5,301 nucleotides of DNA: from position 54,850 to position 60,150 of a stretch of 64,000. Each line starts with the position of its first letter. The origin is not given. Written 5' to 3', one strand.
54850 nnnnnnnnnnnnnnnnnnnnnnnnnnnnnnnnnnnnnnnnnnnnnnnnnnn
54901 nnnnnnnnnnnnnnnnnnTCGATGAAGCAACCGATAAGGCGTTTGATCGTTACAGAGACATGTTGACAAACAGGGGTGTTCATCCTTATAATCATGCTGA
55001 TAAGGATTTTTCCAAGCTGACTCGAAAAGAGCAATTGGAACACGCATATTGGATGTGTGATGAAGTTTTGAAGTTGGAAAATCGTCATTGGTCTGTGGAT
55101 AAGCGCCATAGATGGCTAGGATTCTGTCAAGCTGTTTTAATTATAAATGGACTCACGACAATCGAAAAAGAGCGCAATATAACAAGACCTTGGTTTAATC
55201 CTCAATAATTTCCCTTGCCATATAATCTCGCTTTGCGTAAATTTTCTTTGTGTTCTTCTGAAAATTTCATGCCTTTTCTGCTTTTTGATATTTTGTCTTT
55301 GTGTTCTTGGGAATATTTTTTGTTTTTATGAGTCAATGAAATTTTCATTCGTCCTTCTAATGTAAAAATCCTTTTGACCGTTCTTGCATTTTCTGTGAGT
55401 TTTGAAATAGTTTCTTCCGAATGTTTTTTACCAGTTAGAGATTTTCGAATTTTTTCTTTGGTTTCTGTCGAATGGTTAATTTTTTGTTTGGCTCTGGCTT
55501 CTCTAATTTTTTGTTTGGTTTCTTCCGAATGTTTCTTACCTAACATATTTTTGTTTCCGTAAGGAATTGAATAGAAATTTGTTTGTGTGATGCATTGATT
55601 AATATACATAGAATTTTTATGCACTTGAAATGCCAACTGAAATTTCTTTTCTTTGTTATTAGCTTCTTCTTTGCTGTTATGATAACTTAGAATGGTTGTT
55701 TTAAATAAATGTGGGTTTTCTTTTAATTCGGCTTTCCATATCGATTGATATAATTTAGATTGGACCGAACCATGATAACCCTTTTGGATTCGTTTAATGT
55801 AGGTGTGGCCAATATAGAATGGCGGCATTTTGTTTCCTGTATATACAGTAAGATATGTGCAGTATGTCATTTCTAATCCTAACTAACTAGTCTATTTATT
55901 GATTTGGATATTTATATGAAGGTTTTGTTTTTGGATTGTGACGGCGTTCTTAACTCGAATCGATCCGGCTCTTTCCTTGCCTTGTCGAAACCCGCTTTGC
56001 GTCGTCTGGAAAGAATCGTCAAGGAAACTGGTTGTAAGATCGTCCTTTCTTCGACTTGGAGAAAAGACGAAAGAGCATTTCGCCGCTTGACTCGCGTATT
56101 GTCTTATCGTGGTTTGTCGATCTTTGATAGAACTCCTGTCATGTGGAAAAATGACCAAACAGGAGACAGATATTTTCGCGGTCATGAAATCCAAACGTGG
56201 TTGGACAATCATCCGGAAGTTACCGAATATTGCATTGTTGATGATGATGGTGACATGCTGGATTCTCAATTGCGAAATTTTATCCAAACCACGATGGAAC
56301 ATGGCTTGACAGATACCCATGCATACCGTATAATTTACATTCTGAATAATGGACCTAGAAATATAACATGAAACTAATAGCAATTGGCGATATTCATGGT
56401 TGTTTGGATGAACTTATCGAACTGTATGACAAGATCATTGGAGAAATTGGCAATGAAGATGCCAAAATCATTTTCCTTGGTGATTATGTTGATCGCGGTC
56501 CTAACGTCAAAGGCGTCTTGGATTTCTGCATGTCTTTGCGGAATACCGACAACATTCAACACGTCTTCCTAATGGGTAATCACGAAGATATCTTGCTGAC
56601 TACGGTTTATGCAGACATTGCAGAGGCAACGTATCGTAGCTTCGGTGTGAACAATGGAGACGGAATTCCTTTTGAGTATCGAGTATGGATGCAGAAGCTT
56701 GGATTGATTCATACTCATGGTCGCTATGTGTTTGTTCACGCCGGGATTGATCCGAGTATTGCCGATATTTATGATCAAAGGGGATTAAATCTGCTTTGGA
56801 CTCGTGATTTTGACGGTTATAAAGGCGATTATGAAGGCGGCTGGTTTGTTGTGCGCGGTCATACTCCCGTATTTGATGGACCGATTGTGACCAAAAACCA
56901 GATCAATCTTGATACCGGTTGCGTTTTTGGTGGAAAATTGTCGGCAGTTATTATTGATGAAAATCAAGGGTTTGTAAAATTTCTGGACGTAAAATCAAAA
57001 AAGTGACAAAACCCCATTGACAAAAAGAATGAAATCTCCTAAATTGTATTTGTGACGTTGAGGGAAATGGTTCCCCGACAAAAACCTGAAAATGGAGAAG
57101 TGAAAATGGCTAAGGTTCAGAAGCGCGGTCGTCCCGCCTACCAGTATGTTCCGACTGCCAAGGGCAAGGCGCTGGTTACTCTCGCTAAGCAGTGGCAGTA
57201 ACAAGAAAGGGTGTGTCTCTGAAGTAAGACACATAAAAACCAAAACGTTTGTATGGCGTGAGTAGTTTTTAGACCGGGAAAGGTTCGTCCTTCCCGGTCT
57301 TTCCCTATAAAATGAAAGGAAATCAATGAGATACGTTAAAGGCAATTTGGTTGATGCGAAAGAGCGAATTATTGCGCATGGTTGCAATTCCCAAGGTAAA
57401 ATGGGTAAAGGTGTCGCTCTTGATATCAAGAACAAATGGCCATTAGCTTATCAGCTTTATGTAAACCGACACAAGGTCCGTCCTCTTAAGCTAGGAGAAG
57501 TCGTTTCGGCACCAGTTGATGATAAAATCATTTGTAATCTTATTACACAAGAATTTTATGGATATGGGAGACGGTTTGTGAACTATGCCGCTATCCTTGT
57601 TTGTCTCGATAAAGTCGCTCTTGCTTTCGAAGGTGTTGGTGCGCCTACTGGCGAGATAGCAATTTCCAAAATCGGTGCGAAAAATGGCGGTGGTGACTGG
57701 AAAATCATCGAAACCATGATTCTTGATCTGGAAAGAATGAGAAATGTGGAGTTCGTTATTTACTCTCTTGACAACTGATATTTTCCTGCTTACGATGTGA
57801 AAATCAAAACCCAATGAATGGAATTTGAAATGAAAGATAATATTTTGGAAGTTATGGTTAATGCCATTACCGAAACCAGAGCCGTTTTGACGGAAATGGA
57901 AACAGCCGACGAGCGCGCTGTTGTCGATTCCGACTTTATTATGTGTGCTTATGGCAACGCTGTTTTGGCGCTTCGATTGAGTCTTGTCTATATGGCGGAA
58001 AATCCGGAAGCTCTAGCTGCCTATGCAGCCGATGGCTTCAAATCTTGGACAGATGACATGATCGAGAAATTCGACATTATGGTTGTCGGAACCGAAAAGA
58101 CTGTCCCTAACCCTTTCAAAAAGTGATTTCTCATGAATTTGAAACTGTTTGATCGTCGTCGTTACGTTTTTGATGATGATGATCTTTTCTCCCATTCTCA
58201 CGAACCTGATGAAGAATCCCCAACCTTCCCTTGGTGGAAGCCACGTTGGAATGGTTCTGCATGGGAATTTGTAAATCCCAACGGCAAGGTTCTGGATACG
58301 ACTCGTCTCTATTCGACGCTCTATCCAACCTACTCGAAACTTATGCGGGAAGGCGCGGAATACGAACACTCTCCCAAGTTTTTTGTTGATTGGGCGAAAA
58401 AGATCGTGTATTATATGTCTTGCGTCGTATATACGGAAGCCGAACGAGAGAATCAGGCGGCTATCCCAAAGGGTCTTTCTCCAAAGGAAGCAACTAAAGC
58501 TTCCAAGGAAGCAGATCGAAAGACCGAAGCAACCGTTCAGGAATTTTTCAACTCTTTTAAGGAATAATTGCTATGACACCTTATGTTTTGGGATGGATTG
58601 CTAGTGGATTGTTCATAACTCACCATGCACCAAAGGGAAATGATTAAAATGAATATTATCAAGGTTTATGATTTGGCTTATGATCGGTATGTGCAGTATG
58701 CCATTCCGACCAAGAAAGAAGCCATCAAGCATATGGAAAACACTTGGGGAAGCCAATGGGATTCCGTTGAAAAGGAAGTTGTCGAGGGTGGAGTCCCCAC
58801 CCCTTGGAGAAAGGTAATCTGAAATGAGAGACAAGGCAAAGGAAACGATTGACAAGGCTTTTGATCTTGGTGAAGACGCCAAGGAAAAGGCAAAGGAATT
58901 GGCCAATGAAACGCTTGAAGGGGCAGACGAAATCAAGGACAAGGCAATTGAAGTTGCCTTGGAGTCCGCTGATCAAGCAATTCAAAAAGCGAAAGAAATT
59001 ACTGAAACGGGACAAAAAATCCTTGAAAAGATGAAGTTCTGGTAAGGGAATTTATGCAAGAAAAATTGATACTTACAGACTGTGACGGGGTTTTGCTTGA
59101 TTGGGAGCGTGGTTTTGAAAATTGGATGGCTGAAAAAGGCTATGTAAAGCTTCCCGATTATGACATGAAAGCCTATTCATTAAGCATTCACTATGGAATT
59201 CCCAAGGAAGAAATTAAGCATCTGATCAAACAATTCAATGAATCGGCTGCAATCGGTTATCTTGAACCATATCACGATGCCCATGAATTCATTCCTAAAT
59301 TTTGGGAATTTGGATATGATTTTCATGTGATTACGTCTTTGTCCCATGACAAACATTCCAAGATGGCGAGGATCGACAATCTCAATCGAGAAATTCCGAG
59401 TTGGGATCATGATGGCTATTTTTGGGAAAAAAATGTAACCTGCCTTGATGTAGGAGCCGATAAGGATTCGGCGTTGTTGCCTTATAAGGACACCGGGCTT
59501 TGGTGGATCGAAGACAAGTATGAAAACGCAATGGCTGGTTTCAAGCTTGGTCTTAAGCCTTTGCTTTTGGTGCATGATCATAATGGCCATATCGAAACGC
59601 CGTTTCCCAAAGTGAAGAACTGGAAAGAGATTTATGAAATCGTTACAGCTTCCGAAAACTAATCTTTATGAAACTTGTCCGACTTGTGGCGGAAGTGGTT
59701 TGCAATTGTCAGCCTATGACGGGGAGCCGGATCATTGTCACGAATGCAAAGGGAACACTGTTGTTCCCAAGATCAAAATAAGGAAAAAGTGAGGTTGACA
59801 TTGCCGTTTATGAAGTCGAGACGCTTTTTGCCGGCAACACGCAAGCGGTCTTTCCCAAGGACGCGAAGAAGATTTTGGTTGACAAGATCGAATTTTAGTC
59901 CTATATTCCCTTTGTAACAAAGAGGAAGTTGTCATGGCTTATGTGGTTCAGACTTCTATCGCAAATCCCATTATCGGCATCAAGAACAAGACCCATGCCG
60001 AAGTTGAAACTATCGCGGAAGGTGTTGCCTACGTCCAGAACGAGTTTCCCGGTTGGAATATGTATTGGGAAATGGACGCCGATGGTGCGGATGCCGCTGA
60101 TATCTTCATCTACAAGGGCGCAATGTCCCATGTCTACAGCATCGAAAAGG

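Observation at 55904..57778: Cluster of HAD phosphatase, PPP-type phosphatase, AT-hook-like peptide and macro-domain protein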

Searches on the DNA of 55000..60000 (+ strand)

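Call 5: search_dna_similar(query=window:55000-60000:+, collection=phages, mode=near, max_rows=20)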
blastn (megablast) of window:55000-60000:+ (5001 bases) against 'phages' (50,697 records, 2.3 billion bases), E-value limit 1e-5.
No match.

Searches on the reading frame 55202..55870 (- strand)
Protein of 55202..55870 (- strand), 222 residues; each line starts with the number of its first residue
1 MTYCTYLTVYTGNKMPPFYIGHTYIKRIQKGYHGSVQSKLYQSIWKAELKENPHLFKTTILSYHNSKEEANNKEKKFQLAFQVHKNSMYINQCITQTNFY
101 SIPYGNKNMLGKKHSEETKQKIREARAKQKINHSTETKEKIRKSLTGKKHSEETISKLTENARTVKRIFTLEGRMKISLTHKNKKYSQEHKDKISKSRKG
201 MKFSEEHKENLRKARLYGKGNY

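Call 3: search_protein_families(library=pfam, proteins=[window:55202-55870:-], max_evalue=0.1)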
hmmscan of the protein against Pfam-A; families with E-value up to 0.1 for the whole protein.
window:55202-55870:- (222 aa): 2 families
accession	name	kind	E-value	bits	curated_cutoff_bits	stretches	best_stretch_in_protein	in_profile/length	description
PF07460.16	NUMOD3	-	1.1e-09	38.5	20.4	3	107-123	20-37/37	NUMOD3 motif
PF11033.13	ComJ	-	0.059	13.6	25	0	57-110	48-101/122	Competence protein J (ComJ)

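Call 4: search_protein_families(library=phrogs, proteins=[window:55202-55870:-], max_evalue=0.01)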
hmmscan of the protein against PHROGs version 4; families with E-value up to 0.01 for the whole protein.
window:55202-55870:- (222 aa): 5 families
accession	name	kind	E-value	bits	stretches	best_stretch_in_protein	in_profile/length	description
phrog_314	-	DNA, RNA and nucleotide metabolism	1.7e-23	84.4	1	1-174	177-341/574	homing endonuclease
phrog_10820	-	DNA, RNA and nucleotide metabolism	2.2e-23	84.2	1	1-152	23-176/214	HNH endonuclease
phrog_24910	-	unknown function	0.00021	22.1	1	64-163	2-94/169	-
phrog_655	-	DNA, RNA and nucleotide metabolism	0.00047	21.2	0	181-213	141-173/343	homing endonuclease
phrog_32884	-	unknown function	0.0017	19.7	0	170-213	18-61/71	-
